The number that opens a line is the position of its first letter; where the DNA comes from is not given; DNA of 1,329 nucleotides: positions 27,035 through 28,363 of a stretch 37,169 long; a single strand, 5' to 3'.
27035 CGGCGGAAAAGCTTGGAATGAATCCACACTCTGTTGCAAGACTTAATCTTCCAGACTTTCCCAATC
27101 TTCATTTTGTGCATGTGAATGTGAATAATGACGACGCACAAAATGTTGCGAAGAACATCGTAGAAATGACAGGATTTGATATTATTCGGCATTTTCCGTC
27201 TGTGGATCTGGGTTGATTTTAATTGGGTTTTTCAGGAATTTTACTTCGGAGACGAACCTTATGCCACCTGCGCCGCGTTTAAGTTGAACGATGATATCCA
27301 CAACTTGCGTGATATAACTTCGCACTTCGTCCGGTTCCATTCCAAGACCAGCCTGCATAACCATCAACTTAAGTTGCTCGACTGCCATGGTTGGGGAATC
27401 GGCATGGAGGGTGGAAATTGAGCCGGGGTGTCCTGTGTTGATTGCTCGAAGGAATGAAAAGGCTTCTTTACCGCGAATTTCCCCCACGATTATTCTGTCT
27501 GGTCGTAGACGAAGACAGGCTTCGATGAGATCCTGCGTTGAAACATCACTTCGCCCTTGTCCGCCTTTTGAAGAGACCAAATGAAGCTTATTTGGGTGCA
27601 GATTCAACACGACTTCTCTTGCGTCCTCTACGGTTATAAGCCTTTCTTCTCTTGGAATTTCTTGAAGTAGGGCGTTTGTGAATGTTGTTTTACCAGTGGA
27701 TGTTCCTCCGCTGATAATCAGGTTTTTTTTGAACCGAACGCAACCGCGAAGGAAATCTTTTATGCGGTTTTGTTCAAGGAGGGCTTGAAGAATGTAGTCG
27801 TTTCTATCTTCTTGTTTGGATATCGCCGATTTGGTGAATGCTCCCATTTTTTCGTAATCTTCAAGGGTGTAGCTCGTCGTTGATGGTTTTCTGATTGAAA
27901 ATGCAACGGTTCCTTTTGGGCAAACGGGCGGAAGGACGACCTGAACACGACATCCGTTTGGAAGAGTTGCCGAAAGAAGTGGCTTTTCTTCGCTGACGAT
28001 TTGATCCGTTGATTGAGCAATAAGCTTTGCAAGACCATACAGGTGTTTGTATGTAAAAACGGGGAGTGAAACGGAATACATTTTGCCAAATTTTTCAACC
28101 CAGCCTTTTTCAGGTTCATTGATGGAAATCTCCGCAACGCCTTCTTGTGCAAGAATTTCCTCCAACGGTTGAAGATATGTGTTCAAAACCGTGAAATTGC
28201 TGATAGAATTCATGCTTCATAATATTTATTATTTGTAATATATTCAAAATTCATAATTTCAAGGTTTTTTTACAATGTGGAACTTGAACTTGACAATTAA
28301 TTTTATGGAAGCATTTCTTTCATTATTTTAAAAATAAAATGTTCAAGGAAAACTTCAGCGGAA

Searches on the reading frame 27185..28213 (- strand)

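Call 76: search_protein_families(library=pfam, proteins=[window:27185-28213:-], max_evalue=0.001)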
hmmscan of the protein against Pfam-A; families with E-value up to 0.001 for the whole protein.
window:27185-28213:- (343 aa): 1 family
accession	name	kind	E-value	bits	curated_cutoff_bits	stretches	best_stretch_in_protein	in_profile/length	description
PF00437.27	T2SSE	-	1.3e-32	113.3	24.9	1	15-309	6-273/370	Type II/IV secretion system protein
